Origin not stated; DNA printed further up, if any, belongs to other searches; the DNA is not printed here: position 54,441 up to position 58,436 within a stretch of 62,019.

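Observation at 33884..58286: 24-kb operon of eight secreted giant proteins (three parallel beta-helix enzymes interleaved with SLH anchors) behind an LplABC-type importer: an uncharacterised Gram-positive surface glycan-processing apparatus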

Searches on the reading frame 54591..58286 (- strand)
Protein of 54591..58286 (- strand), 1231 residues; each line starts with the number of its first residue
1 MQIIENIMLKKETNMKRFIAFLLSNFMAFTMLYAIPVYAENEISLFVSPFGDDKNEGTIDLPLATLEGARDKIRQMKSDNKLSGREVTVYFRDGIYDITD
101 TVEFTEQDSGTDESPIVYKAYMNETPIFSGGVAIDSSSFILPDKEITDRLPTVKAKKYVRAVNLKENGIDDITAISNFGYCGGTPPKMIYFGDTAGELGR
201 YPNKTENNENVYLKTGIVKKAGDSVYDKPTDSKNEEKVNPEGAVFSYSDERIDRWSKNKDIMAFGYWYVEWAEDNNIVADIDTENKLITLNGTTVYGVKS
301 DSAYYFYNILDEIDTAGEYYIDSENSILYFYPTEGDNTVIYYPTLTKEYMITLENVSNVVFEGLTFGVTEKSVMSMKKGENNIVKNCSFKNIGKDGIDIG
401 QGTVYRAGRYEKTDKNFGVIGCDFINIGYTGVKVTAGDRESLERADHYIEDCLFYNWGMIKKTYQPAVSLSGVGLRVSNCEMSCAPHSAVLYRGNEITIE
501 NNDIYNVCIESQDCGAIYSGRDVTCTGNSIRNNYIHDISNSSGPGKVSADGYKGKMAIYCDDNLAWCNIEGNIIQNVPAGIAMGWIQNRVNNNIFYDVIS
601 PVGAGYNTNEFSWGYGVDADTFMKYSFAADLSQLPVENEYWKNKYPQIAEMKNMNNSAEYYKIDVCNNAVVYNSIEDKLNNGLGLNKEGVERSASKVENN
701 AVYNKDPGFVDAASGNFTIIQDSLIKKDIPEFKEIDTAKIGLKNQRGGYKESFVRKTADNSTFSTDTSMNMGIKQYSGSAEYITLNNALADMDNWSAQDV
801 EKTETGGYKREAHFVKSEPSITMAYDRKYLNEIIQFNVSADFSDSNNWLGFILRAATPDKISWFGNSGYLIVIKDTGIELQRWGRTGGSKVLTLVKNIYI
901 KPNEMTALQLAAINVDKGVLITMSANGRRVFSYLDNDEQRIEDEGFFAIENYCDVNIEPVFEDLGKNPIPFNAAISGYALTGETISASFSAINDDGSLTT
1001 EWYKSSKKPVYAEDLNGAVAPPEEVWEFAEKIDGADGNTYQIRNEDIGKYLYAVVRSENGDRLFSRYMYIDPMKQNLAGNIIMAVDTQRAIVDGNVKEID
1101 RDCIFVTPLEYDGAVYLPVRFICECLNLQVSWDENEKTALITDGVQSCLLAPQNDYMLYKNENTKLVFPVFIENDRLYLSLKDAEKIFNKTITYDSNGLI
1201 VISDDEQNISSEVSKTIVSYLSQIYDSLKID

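Call 4: search_protein_families(library=pfam, proteins=[window:54591-58286:-], max_evalue=0.01)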
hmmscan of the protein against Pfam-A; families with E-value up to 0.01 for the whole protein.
window:54591-58286:- (1231 aa): 3 families
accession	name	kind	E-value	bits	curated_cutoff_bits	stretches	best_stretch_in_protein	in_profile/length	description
PF07833.16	Cu_amine_oxidN1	-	3.6e-15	56.3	24.2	1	1105-1198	10-103/108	Copper amine oxidase N-terminal domain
PF13229.12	Beta_helix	-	2.8e-10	40.5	25.9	2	413-595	7-158/158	Right handed beta helix region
PF21231.2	GH141_M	-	0.0029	17.9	27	1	299-332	122-155/156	GH141 insertion domain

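Call 5: search_protein_families(library=ncbifam, proteins=[window:54591-58286:-], max_evalue=0.01)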
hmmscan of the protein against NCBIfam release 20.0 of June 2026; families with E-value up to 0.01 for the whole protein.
window:54591-58286:- (1231 aa): 0 families

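Call 6: search_solved_structures(query=window:54591-58286:-, max_evalue=1, show_alignments=2)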
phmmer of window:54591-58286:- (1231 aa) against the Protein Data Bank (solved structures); distinct sequences matched with E-value up to 1: 2.
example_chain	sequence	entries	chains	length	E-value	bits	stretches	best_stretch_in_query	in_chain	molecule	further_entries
9rx2_A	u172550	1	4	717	5.4e-19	70.8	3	56-136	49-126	Parallel beta-helix repeat protein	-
5mqp_A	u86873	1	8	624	7.2e-13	50.5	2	45-134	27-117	Glycoside hydrolase BT_1002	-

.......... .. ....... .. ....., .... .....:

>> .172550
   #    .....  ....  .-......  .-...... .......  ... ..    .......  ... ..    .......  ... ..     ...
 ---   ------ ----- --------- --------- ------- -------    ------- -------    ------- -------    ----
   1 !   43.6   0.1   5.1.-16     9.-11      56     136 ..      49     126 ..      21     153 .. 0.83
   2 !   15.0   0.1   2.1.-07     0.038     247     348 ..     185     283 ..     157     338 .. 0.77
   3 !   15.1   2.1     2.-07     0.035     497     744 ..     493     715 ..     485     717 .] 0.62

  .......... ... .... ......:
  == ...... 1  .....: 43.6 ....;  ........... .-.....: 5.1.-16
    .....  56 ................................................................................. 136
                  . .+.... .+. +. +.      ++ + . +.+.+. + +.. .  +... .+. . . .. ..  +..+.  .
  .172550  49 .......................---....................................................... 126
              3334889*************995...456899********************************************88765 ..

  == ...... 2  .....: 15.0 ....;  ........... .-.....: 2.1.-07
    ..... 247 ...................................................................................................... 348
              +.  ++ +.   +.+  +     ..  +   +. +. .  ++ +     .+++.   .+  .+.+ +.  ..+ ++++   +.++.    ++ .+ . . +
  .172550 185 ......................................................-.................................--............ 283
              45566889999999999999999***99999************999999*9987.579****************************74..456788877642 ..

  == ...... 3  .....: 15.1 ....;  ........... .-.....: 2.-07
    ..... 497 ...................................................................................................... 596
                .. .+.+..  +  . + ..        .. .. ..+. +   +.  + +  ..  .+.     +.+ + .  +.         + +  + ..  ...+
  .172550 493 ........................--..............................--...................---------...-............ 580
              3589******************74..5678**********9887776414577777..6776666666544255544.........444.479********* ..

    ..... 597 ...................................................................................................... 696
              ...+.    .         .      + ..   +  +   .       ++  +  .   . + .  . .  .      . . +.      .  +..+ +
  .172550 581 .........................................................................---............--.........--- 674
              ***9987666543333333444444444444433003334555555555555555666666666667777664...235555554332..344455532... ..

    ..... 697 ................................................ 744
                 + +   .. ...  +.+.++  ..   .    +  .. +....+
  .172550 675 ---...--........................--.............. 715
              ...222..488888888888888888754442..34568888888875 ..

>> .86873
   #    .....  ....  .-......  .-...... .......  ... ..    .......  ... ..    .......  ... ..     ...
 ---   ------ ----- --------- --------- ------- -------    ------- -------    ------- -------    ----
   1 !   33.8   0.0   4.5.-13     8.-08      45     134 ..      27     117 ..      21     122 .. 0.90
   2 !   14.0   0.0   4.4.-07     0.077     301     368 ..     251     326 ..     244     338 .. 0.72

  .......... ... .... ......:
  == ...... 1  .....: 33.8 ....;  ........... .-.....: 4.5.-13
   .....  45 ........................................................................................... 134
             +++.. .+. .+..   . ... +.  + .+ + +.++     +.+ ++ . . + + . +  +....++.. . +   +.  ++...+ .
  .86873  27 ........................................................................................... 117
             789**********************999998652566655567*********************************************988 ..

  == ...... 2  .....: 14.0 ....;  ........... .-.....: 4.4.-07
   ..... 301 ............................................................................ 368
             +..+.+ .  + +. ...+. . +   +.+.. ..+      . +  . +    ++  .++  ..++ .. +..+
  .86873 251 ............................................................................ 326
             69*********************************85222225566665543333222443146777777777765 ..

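Call 17: find_homologous_proteins(query=window:54591-58286:-, max_evalue=0.00001)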
Query window:54591-58286:- (1231 aa): 31 proteins with E <= 0.00001 among 8000 candidates.
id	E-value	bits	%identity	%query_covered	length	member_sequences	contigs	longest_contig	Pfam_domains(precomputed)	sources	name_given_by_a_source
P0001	0.0e+0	2787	100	99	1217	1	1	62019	PF13229.13,PF07833.17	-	-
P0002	1.5e-120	422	29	52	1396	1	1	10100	PF13229.13,PF21231.3,PF22842.4,PF05048.20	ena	-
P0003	8.4e-94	334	31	58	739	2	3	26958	PF13229.13,PF22842.4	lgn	-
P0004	5.0e-80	288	29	56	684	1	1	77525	PF13229.13,PF22842.4,PF05048.20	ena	-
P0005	4.9e-76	275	30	57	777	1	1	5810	PF13229.13,PF22842.4,PF05048.20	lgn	-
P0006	1.3e-73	267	30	55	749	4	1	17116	PF13229.13,PF22842.4,PF05048.20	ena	-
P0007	3.9e-73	265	28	58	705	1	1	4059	PF13229.13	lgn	-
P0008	1.3e-72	263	32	57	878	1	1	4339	PF13229.13,PF22842.4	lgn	-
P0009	1.3e-72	263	32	50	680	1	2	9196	PF13229.13,PF22842.4,PF05048.20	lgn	-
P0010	3.7e-66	242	31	53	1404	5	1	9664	PF13229.13,PF22842.4,PF13428.13,PF07719.24,PF05048.20,PF13174.13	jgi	-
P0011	5.6e-65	238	30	59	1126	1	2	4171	PF13229.13,PF13385.14,PF22842.4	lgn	-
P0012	5.7e-63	231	32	46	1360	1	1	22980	PF13229.13,PF00515.35,PF13424.13,PF13432.13,PF22842.4,PF13428.13,PF07719.24,PF13174.13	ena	-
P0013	1.7e-62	230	28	49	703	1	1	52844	PF13229.13,PF22842.4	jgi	jgi:hypothetical protein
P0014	2.6e-61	226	28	50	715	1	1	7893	PF13229.13,PF22842.4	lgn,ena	-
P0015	2.8e-58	216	29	57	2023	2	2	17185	PF13229.13,PF22842.4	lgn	-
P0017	1.0e-55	207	29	60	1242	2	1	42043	PF13229.13,PF22842.4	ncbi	-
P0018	2.2e-48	183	28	54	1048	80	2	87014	PF13229.13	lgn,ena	-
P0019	2.6e-39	153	28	44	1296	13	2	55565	PF13229.13,PF13385.14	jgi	-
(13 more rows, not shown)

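Call 24: search_protein_families(library=pfam, proteins=[P0003, P0002, P0017, P0018], max_evalue=0.01)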
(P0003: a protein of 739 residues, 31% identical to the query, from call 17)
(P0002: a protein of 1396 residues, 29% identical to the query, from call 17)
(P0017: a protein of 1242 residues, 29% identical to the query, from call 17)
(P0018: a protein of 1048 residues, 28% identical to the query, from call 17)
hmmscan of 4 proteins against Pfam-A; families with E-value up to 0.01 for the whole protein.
P0003 (739 aa): 3 families
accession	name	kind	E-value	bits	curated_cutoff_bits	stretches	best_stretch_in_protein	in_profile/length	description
PF13229.12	Beta_helix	-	8.7e-15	55.1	25.9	2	406-576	13-158/158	Right handed beta helix region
PF21231.2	GH141_M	-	0.00021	21.6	27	1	298-331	122-155/156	GH141 insertion domain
PF05048.19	NosD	-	0.00031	20.7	23.6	0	382-596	4-187/212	Periplasmic copper-binding protein (NosD)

P0002 (1396 aa): 4 families
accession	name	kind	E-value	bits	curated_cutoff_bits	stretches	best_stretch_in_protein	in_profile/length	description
PF13229.12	Beta_helix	-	7e-36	123.7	25.9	4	424-559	2-122/158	Right handed beta helix region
PF05048.19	NosD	-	1.1e-11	45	23.6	1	420-565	59-186/212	Periplasmic copper-binding protein (NosD)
PF21231.2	GH141_M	-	1.7e-09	38.1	27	1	899-928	126-155/156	GH141 insertion domain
PF22842.2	Pel9A-like_beta_helix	-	0.0012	18.3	25.2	0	678-707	10-39/370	Pel9A-like, right handed beta helix region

P0017 (1242 aa): 2 families
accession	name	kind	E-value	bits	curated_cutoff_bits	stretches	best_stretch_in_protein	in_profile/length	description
PF13229.12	Beta_helix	-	1.4e-08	35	25.9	1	319-472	4-157/158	Right handed beta helix region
PF21231.2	GH141_M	-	0.0079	16.5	27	0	271-299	127-155/156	GH141 insertion domain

P0018 (1048 aa): 2 families
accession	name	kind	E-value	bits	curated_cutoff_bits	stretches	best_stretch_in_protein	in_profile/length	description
PF13229.12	Beta_helix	-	4.2e-16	59.4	25.9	2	410-559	3-135/158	Right handed beta helix region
PF07602.17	DUF1565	-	0.0011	18.8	20.3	1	36-78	2-41/257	Protein of unknown function (DUF1565)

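Call 28: find_encoding_contigs(protein=P0017, flank=10000, max_places=3)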
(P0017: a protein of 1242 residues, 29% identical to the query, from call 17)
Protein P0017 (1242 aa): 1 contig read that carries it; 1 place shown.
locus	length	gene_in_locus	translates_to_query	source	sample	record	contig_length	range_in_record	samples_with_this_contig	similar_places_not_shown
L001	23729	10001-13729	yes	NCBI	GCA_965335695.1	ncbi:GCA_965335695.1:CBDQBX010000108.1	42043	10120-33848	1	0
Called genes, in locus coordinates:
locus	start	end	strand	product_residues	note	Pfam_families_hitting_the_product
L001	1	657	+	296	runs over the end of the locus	PF00528:BPD_transp_1 (weak)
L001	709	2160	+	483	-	PF12010:DUF3502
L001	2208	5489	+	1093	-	PF13205:Big_5 (weak)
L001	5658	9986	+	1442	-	PF13229:Beta_helix (faint)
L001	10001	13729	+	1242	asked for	PF22842:Pel9A-like_beta_helix, PF13229:Beta_helix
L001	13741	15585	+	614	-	PF00395:SLH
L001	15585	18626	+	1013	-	PF00395:SLH (weak)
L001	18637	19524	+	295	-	-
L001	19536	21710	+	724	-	-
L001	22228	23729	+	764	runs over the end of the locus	PF06165:GH94_b-supersand, PF17167:Glyco_hydro_94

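Call 29: find_encoding_contigs(protein=P0018, flank=10000, max_places=3)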
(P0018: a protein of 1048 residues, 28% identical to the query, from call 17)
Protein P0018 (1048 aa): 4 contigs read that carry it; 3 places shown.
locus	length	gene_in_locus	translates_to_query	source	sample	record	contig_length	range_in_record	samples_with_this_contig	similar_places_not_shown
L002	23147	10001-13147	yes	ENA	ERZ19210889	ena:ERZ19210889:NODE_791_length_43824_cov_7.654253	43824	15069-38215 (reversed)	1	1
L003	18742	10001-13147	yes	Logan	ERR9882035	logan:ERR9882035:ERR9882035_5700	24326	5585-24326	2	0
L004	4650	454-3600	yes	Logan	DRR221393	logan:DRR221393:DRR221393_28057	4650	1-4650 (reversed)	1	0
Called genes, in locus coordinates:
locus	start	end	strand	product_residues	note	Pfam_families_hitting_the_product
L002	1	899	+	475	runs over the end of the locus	PF01547:SBP_bac_1 (faint), PF12010:DUF3502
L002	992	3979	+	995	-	PF13205:Big_5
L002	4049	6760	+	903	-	PF00395:SLH (weak)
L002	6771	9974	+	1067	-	PF22842:Pel9A-like_beta_helix (faint), PF05048:NosD (faint), PF13229:Beta_helix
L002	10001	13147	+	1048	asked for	PF13229:Beta_helix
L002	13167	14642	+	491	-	PF00395:SLH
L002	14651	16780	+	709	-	PF00933:Glyco_hydro_3, PF01915:Glyco_hydro_3_C, PF14310:Fn3-like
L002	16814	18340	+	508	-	PF00657:Lipase_GDSL, PF13472:Lipase_GDSL_2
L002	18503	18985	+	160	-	PF03167:UDG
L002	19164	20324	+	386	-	PF01381:HTH_3, PF01869:BcrAD_BadFG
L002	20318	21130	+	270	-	PF22198:GKRP_SIS_2, PF22645:GKRP_SIS_N, PF13580:SIS_2 (weak), PF01380:SIS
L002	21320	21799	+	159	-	PF01797:Y1_Tnp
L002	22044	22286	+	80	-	-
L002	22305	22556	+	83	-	PF04688:Holin_SPP1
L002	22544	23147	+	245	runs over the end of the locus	PF01510:Amidase_2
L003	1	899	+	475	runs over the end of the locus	PF01547:SBP_bac_1 (faint), PF12010:DUF3502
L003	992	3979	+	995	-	PF13205:Big_5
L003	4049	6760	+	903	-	PF00395:SLH (weak)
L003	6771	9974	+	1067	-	PF22842:Pel9A-like_beta_helix (faint), PF05048:NosD (faint), PF13229:Beta_helix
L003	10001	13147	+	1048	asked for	PF13229:Beta_helix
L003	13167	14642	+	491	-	PF00395:SLH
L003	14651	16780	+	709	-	PF00933:Glyco_hydro_3, PF01915:Glyco_hydro_3_C, PF14310:Fn3-like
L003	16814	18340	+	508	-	PF00657:Lipase_GDSL, PF13472:Lipase_GDSL_2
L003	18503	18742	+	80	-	?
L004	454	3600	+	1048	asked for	PF13229:Beta_helix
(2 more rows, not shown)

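Call 46: find_encoding_contigs(protein=P0001, flank=1000, max_places=3)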
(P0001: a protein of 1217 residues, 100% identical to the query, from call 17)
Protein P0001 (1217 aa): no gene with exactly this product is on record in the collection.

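Call 61: find_encoding_contigs(protein=P0019, flank=10000, max_places=2)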
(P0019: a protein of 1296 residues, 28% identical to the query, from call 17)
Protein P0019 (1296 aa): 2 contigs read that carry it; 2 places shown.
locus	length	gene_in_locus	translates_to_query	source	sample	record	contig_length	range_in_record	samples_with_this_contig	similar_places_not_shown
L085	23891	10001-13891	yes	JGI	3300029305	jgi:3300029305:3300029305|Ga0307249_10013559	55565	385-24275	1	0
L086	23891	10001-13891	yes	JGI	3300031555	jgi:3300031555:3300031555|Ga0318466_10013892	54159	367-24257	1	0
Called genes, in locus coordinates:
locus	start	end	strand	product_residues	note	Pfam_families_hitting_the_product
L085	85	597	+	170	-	PF00881:Nitroreductase, PF14512:TM1586_NiRdase (weak), PF00881:Nitroreductase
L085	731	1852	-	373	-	PF05222:AlaDh_PNT_N, PF07992:Pyr_redox_2 (weak), PF01262:AlaDh_PNT_C, PF01488:Shikimate_DH (weak), PF02826:2-Hacid_dh_C, PF00070:Pyr_redox (weak)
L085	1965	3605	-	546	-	PF06418:CTP_synth_N, PF00117:GATase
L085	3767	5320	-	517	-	PF13522:GATase_6, PF13537:GATase_7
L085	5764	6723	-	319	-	PF00085:Thioredoxin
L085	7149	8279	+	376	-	PF00291:PALP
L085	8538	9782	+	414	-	PF01436:NHL (faint), PF08450:SGL (faint)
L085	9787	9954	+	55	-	-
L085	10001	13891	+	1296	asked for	PF13385:Laminin_G_3, PF13229:Beta_helix (weak)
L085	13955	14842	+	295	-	PF14622:Ribonucleas_3_3, PF00636:Ribonuclease_3, PF00035:dsrm, PF14709:DND1_DSRM (faint)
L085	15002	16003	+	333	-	PF02568:ThiI (weak), PF03054:tRNA_Me_trans (weak), PF18297:NFACT-R_2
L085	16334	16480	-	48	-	-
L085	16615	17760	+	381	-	PF01263:Aldose_epim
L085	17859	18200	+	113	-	PF01906:YbjQ_1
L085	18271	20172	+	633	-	-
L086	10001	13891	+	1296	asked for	PF13385:Laminin_G_3, PF13229:Beta_helix (weak)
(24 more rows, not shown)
